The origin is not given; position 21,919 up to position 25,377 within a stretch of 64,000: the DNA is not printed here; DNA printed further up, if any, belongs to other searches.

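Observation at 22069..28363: Split sensory system: periplasmic Y_Y_Y propeller fused to a degenerate GGDEF, convergent with a 7TM-PAS-HK-REC-AraC hybrid kinase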

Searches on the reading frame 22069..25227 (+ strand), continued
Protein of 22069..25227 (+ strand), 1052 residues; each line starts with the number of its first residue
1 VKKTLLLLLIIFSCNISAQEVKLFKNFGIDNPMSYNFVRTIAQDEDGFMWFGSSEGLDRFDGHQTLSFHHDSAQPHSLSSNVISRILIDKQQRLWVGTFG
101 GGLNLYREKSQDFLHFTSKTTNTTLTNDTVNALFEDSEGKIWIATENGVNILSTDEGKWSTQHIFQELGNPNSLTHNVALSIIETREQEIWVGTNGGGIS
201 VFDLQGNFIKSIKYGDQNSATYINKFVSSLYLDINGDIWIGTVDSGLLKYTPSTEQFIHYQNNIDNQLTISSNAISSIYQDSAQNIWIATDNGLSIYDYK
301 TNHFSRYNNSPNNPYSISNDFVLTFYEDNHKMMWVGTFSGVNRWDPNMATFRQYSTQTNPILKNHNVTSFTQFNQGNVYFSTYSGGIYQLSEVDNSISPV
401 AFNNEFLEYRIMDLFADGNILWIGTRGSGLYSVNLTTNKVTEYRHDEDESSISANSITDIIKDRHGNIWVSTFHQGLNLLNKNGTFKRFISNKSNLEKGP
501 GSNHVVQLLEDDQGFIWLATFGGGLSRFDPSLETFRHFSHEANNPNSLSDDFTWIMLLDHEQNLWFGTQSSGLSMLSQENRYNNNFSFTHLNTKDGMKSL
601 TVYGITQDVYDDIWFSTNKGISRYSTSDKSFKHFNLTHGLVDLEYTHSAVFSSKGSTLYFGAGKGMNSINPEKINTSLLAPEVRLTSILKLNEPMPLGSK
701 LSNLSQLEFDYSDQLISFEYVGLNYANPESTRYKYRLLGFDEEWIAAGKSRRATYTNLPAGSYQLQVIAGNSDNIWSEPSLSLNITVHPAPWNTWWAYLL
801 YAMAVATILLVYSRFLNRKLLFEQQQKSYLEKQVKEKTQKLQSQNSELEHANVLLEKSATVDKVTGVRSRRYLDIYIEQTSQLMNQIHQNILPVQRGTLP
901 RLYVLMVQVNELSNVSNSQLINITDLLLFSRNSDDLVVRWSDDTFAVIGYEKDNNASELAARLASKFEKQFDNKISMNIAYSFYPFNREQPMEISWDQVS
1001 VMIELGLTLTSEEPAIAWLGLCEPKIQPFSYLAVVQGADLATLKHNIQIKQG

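Call 10: find_related_loci(query=A1, collection=genome_contigs, flank=10000)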
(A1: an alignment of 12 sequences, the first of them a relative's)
Query A1 (1052 aa) in genome_contigs; peptide patterns used: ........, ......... (x = any residue, [..] = any of these).
304 stretches matched a pattern; 294 encode a relative of the query (tblastn E <= 1e-3); the best 80 are kept; 80 distinct loci.
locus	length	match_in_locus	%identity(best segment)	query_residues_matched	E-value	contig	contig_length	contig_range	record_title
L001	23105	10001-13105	77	18-1052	0e+0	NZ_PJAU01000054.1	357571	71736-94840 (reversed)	Colwellia sp. 75C3 contig7, whole genome shotgun sequence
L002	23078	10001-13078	79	18-1043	0e+0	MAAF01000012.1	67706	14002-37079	Colwellia psychrerythraea isolate 38_32_sub10_T18 BD02T18sub10_scaffold_122, whole genome shotgun sequence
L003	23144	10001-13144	77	5-1052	0e+0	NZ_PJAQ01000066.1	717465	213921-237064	Colwellia sp. 12G3 contig2, whole genome shotgun sequence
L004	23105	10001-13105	75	18-1052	0e+0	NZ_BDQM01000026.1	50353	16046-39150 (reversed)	Colwellia marinimaniae strain MTCD1, whole genome shotgun sequence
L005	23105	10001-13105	75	18-1052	0e+0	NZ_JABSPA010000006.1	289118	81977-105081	MAG: Colwellia sp. isolate DT_22 DT-Colwellia-6_scaffold_6, whole genome shotgun sequence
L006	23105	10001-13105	75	18-1052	0e+0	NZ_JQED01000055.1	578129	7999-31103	Colwellia psychrerythraea strain ND2E ctg7, whole genome shotgun sequence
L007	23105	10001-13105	75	18-1052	0e+0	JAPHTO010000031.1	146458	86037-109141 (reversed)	MAG: Colwellia sp. isolate N1M-Bin_8 c_000000176163, whole genome shotgun sequence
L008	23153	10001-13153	70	2-1052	0e+0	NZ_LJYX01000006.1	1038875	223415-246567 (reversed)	Colwellia sp. TT2012 CMT41_NODE_1, whole genome shotgun sequence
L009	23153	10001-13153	69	2-1052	0e+0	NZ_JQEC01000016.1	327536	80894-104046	Colwellia psychrerythraea strain GAB14E ctg24, whole genome shotgun sequence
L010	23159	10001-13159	67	1-1052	0e+0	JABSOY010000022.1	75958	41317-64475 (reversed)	MAG: Colwellia sp. isolate DT_20 DT-Colwellia-4_scaffold_23, whole genome shotgun sequence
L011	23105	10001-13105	69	18-1052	0e+0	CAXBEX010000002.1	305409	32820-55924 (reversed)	MAG TPA_asm: uncultured Colwellia sp. isolate ERR2762171_concoct_228 genome assembly, contig: ERZ3422408.32, whole genom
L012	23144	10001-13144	61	4-1051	0e+0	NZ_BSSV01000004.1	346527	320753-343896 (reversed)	Thalassotalea loyana strain LMG 22536 sequence04, whole genome shotgun sequence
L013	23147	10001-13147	62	7-1052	0e+0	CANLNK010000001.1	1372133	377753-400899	uncultured Thalassotalea sp. isolate 454-G.fasta genome assembly, contig: NODE_1, whole genome shotgun sequence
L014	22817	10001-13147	61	7-1052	0e+0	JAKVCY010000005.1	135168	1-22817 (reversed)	MAG: Thalassotalea sp. isolate ALOHA_ZT_66 ZT-Thalassotalea-1_5, whole genome shotgun sequence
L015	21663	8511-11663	62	5-1052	0e+0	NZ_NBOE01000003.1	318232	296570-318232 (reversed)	Colwellia polaris strain MCCC 1C00015 scaffold3, whole genome shotgun sequence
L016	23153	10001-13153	61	3-1052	0e+0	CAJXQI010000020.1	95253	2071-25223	MAG TPA_asm: uncultured Colwellia sp. isolate SRR3933263_bin.3_MetaBAT_v2.12.1_MAG genome assembly, contig: NODE_52_leng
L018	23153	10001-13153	65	3-1052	0e+0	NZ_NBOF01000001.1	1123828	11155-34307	Cognaticolwellia mytili strain KCTC 52417 KCTC52417, whole genome shotgun sequence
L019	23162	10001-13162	60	1-1052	0e+0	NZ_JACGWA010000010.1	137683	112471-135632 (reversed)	Colwellia sp. BRX10-3 NODE_183210_length_137683_cov_10.7, whole genome shotgun sequence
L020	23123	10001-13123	60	13-1052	0e+0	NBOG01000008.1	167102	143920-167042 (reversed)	Cognaticolwellia sediminilitoris strain KCTC 52213 scaffold8, whole genome shotgun sequence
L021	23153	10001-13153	59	1-1052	0e+0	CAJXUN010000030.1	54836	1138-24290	MAG TPA_asm: uncultured Colwellia sp. isolate SRR3933282_bin.2_MetaBAT_v2.12.1_MAG genome assembly, contig: NODE_50_leng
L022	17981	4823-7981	59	1-1052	0e+0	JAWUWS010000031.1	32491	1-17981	MAG: Psychrosphaera sp. isolate HBSea_ice_MAG489 BAT.489_108087_flag=0_multi=26.2512_len=32491, whole genome shotgun seq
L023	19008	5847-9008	59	1-1052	0e+0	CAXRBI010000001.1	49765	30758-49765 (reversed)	MAG: Alteromonadaceae bacterium isolate YZ10B_4.103 genome assembly, contig: k141_118590, whole genome shotgun sequence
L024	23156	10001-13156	57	1-1052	0e+0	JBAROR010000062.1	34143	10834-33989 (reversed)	MAG: Cognaticolwellia sp. isolate MFD12168_ilm_asm_bin13 k127_211343, whole genome shotgun sequence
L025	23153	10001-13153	59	1-1052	0e+0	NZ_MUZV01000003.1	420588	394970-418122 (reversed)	Cognaticolwellia aestuarii strain KCTC 12480 contig3, whole genome shotgun sequence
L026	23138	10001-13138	58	5-1052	0e+0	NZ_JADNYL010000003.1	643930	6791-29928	Thalassotalea sp. G2M2-11 3, whole genome shotgun sequence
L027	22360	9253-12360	58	18-1052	0e+0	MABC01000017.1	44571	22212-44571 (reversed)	Thalassotalea sp. 42_200_T64 BD02T64_scaffold_1866, whole genome shotgun sequence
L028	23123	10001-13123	59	12-1052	0e+0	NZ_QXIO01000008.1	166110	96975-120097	Colwellia sp. RSH04 RSH04_scaffold8, whole genome shotgun sequence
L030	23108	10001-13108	58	18-1052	0e+0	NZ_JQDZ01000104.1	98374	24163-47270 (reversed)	Thalassotalea sp. ND16A ctg76, whole genome shotgun sequence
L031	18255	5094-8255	59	1-1052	0e+0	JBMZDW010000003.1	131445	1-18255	MAG: Cognaticolwellia sp. isolate ME_XS_2203_1_bin_22 ME_XS_2203_1_bin_22_2, whole genome shotgun sequence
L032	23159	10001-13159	55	1-1052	0e+0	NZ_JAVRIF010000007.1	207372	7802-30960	Thalassotalea castellviae strain W431 7, whole genome shotgun sequence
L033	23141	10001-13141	57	12-1052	0e+0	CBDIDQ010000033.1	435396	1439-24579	MAG: Alteromonadaceae bacterium isolate f75c2a94-abb4-46c5-8828-5dbafff39e76 genome assembly, contig: contig_33, whole g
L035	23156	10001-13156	58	5-1052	0e+0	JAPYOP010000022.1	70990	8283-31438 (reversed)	MAG: Colwellia sp. isolate MOW.maxbin2.007 MOW_240_length_70990_cov_241.816649, whole genome shotgun sequence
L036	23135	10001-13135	56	5-1052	0e+0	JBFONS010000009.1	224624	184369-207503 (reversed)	Colwelliaceae bacterium BS250 NODE_9_length_224624_cov_10.173886_pilon, whole genome shotgun sequence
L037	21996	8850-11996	63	5-1052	0e+0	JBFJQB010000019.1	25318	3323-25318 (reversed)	MAG: Cognaticolwellia sp. isolate Mix_sand18.2022.04.D.78 k141_1957228_length_25318_cov_31.6096, whole genome shotgun se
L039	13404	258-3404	61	3-1052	0e+0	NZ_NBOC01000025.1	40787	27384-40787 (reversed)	Colwellia chukchiensis strain CGMCC 1.9127 scaffold25, whole genome shotgun sequence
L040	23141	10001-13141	53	5-1052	0e+0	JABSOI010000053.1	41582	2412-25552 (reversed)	MAG: Alteromonadaceae bacterium isolate DT_4 DT-Alteromonadaceae-1_scaffold_54, whole genome shotgun sequence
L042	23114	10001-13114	71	18-1052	0e+0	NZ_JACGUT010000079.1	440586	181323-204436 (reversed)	Colwellia sp. MB3u-41 NODE_1114312_length_440586_cov_28.2, whole genome shotgun sequence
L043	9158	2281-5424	51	5-1052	0e+0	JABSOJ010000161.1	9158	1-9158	MAG: Alteromonadaceae bacterium isolate DT_5 DT-Alteromonadaceae-2_scaffold_163, whole genome shotgun sequence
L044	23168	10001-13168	68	1-1052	0e+0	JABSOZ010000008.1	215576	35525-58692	MAG: Colwellia sp. isolate DT_21 DT-Colwellia-5_scaffold_8, whole genome shotgun sequence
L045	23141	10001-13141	50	7-1052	0e+0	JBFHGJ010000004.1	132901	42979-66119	MAG: Alteromonadaceae bacterium isolate Mix_sand07.2021.05.G.150 k141_499176_length_132901_cov_171.4476, whole genome sh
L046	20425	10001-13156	67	1-1052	0e+0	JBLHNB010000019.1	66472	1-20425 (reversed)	MAG: Alteromonadaceae bacterium isolate 3300055726_96 Ga0535650_0000358, whole genome shotgun sequence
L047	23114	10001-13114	60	16-1052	0e+0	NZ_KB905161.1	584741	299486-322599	Colwellia piezophila ATCC BAA-637 F580DRAFT_scaffold00002.2, whole genome shotgun sequence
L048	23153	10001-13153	58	1-1052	0e+0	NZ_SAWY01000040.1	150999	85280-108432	Litorilituus lipolyticus strain RZ04 NODE_134_length_150909_cov_34.474842, whole genome shotgun sequence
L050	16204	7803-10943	49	2-1052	0e+0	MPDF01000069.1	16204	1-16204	MAG: Gammaproteobacteria bacterium MedPE Gammaproteobacteria-MedPE-C69, whole genome shotgun sequence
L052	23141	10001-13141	53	4-1052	0e+0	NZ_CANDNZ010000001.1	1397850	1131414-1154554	Thalassomonas sp. RHCl1 NODE_1_length_1397850_cov_99.1625, whole genome shotgun sequence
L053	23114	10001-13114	43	7-1052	0e+0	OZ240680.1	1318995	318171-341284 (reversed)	MAG: uncultured Pseudoalteromonas sp. isolate b477293d-19e9-444a-a3ef-2e93a42cbec6 genome assembly, chromosome: 2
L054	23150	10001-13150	64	4-1052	0e+0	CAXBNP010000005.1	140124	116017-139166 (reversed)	MAG TPA_asm: uncultured Colwellia sp. isolate ERR2762166_binner12_Refined_10 genome assembly, contig: ERZ3421491.15, who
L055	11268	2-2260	56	32-1052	0e+0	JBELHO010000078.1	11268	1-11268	MAG: Thalassotalea sp. isolate REMEI102_ass_metaspades_bin.21 NODE_6498_length_11268_cov_8.821101, whole genome shotgun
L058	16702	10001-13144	56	1-1052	0e+0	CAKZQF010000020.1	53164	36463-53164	MAG TPA_asm: uncultured Gammaproteobacteria bacterium isolate ERR2094174_bin.37_CONCOCT_v1.1_MAG genome assembly, contig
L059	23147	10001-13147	34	5-1035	0e+0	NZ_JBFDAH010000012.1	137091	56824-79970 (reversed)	Aliikangiella maris strain GXAS 306 Scaffold12, whole genome shotgun sequence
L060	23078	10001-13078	33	24-1028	0e+0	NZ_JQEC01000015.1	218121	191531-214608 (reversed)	Colwellia psychrerythraea strain GAB14E ctg23, whole genome shotgun sequence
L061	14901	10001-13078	32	24-1021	0e+0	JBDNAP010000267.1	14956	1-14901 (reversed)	MAG: Thiogranum sp. isolate SJRS4.bin.3 k97_276415, whole genome shotgun sequence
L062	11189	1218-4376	72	1-1052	0e+0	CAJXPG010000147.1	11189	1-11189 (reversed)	MAG TPA_asm: uncultured Colwellia sp. isolate SRR3933266_bin.9_MetaBAT_v2.12.1_MAG genome assembly, contig: NODE_849_len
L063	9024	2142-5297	31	1-1021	0e+0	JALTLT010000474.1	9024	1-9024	MAG: Gammaproteobacteria bacterium isolate S139_metabat1_scaf2bin.067 S139_NODE_9304_length_9024_cov_9.183320, whole gen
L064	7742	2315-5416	30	11-1021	2e-175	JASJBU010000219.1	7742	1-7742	MAG: Gammaproteobacteria bacterium isolate MO_103.B15 MO_103.c_3066, whole genome shotgun sequence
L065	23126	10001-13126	31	11-1021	1e-173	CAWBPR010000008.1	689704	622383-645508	MAG: uncultured Gammaproteobacteria bacterium isolate MFD03804.bin.2.3 genome assembly, contig: contig_15585, whole geno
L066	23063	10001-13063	33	1-1025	2e-171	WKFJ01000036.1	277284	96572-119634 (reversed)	MAG: Alteromonadaceae bacterium isolate MAG4 k99_27452, whole genome shotgun sequence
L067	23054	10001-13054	31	1-1025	4e-171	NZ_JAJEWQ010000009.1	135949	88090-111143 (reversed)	Planctobacterium marinum strain K7 NODE_9_length_135949_cov_23.582509, whole genome shotgun sequence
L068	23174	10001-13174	31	5-1033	5e-168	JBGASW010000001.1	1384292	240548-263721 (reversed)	MAG: Thermoanaerobaculia bacterium isolate MAG_AAO_H10.96 AAOH10-96_opera_contig_3, whole genome shotgun sequence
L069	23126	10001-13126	32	3-1028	2e-167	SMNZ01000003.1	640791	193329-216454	Alteromonadaceae bacterium M269 M269_contig_3, whole genome shotgun sequence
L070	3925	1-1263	61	632-1052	1e-174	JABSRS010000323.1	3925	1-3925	MAG: Gammaproteobacteria bacterium isolate DT_92 DT-Psychrobiaceae-1_scaffold_324, whole genome shotgun sequence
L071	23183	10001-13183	31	3-1021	1e-166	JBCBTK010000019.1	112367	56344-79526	MAG: Pseudomonadota bacterium isolate J06638_9 k141_399000_length_112367_cov_28.9924, whole genome shotgun sequence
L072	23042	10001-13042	32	1-1025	2e-165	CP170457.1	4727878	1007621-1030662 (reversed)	MAG: Aestuariibacter sp. isolate tig00000066 chromosome, complete genome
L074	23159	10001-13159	31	13-1050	2e-164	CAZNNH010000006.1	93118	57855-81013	MAG TPA_asm: uncultured Acidobacteriota bacterium isolate binchicken_co129_729 genome assembly, contig: NODE_383_length_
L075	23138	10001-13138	32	1-1028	8e-163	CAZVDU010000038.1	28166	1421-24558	MAG TPA_asm: uncultured Pseudoalteromonadaceae bacterium isolate SRP268394_co2_163 genome assembly, contig: NODE_2366_le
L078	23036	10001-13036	31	3-1025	3e-162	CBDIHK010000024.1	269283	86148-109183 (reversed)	MAG: Alteromonadaceae bacterium isolate c69dd8d2-0f2a-4d4f-8146-75043c749885 genome assembly, contig: contig_24, whole g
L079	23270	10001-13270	31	4-1052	4e-162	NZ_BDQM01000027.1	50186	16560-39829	Colwellia marinimaniae strain MTCD1, whole genome shotgun sequence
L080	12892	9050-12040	31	18-1025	6e-162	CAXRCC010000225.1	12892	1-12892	MAG: Paraneptunicella sp. isolate YZ10B_1.84 genome assembly, contig: k141_1173387, whole genome shotgun sequence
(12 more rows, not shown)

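Call 51: search_protein_families(library=pfam, proteins=[L059:15109-18177:-, L060:14734-17730:-, L069:15071-18133:-, L075:13325-16357:-, L068:15054-18389:+, L074:14912-18094:+, L066:13165-16146:-, L072:13143-16118:-], max_evalue=0.00001)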
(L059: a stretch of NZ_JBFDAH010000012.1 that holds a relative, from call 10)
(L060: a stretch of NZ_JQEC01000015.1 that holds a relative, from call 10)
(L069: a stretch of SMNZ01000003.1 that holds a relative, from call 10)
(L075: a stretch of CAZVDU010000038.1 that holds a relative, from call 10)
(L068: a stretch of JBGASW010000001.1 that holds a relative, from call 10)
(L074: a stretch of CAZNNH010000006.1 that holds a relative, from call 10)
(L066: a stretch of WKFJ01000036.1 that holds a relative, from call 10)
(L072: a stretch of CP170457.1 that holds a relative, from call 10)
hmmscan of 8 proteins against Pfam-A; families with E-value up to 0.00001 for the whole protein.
L059:15109-18177:- (1023 aa): 5 families
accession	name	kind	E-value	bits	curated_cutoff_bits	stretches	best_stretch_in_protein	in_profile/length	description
PF00158.32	Sigma54_activat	-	9.2e-66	221.1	20.2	1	594-759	2-167/168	Sigma-54 interaction domain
PF00990.26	GGDEF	-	3.8e-25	89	23.8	1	227-380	3-159/161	Diguanylate cyclase, GGDEF domain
PF25601.1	AAA_lid_14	-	3.1e-22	78.6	27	1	765-841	1-77/87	AAA+ ATPase lid domain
PF14532.12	Sigma54_activ_2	-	2.5e-15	57.4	25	1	597-764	4-138/138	Sigma-54 interaction domain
PF07728.20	AAA_5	-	4.8e-06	27.1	22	0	618-736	3-124/139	AAA domain (dynein-related subfamily)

L060:14734-17730:- (999 aa): 6 families
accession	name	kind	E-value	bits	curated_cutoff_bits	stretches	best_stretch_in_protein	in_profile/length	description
PF00158.32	Sigma54_activat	-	7.2e-64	214.9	20.2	1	572-737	2-167/168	Sigma-54 interaction domain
PF00990.26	GGDEF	-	1.5e-23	83.8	23.8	1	205-356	3-157/161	Diguanylate cyclase, GGDEF domain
PF25601.1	AAA_lid_14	-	1e-22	80.2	27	1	743-813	1-71/87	AAA+ ATPase lid domain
PF14532.12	Sigma54_activ_2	-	7.3e-14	52.6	25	1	575-742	4-138/138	Sigma-54 interaction domain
PF07728.20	AAA_5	-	2.7e-07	31.1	22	1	596-714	3-124/139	AAA domain (dynein-related subfamily)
PF00004.35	AAA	-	6.5e-07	30.3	21.2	0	596-713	2-110/131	ATPase family associated with various cellular activities (AAA)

L069:15071-18133:- (1021 aa): 6 families
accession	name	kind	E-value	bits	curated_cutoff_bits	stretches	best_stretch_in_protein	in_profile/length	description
PF00158.32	Sigma54_activat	-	1.8e-65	220.2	20.2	1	568-733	2-167/168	Sigma-54 interaction domain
PF00990.26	GGDEF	-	2.1e-22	80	23.8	1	203-353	3-157/161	Diguanylate cyclase, GGDEF domain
PF25601.1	AAA_lid_14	-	3.6e-21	75.2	27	1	739-805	1-67/87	AAA+ ATPase lid domain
PF14532.12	Sigma54_activ_2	-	1.8e-17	64.3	25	1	570-738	3-138/138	Sigma-54 interaction domain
PF07728.20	AAA_5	-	3.6e-06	27.5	22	0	591-709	2-123/139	AAA domain (dynein-related subfamily)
PF13556.12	HTH_30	-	3.9e-06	27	27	0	908-946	5-43/59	PucR C-terminal helix-turn-helix domain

L075:13325-16357:- (1011 aa): 5 families
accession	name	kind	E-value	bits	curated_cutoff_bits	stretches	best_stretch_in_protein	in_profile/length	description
PF00158.32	Sigma54_activat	-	3e-66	222.7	20.2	1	549-715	1-167/168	Sigma-54 interaction domain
PF00990.26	GGDEF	-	5.6e-22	78.7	23.8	1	185-335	3-157/161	Diguanylate cyclase, GGDEF domain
PF25601.1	AAA_lid_14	-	1.7e-21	76.2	27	1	721-790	1-70/87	AAA+ ATPase lid domain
PF14532.12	Sigma54_activ_2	-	1.8e-17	64.3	25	1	552-720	3-138/138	Sigma-54 interaction domain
PF07728.20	AAA_5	-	5.8e-06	26.8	22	0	573-692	2-124/139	AAA domain (dynein-related subfamily)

L068:15054-18389:+ (1112 aa): 0 families

L074:14912-18094:+ (1061 aa): 0 families

L066:13165-16146:- (994 aa): 6 families
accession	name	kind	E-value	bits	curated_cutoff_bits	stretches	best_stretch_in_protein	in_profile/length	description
PF02518.31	HATPase_c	-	1.6e-24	86.9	26.4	1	578-687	3-110/111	Histidine kinase-, DNA gyrase B-, and HSP90-like ATPase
PF00072.30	Response_reg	-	3.6e-21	75.8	30.2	1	733-841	2-109/111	Response regulator receiver domain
PF12833.13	HTH_18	-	3.8e-21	75.6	33.6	1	910-988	1-80/80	Helix-turn-helix domain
PF00165.29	HTH_AraC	-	3.3e-18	65.8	26.6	1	950-986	6-41/42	Bacterial regulatory helix-turn-helix proteins, AraC family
PF00512.31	HisKA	-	3.3e-12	46.7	26.9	1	468-530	2-64/66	His Kinase A (phospho-acceptor) domain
PF14501.12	HATPase_c_5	-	2.7e-06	27.7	22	1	580-673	5-91/102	GHKL domain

L072:13143-16118:- (992 aa): 6 families
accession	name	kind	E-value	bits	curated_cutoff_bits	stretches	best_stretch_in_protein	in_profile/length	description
PF02518.31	HATPase_c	-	3.1e-27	95.6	26.4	1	579-687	3-109/111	Histidine kinase-, DNA gyrase B-, and HSP90-like ATPase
PF00072.30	Response_reg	-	1.2e-23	83.8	30.2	1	734-843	2-110/111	Response regulator receiver domain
PF12833.13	HTH_18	-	1.6e-22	80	33.6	1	910-987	1-79/80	Helix-turn-helix domain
PF00165.29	HTH_AraC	-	1.2e-16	60.8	26.6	1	954-986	10-41/42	Bacterial regulatory helix-turn-helix proteins, AraC family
PF00512.31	HisKA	-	3.6e-12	46.6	26.9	1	469-532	2-65/66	His Kinase A (phospho-acceptor) domain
PF13589.12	HATPase_c_3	-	4.9e-06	27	25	0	582-702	3-120/137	Histidine kinase-, DNA gyrase B-, and HSP90-like ATPase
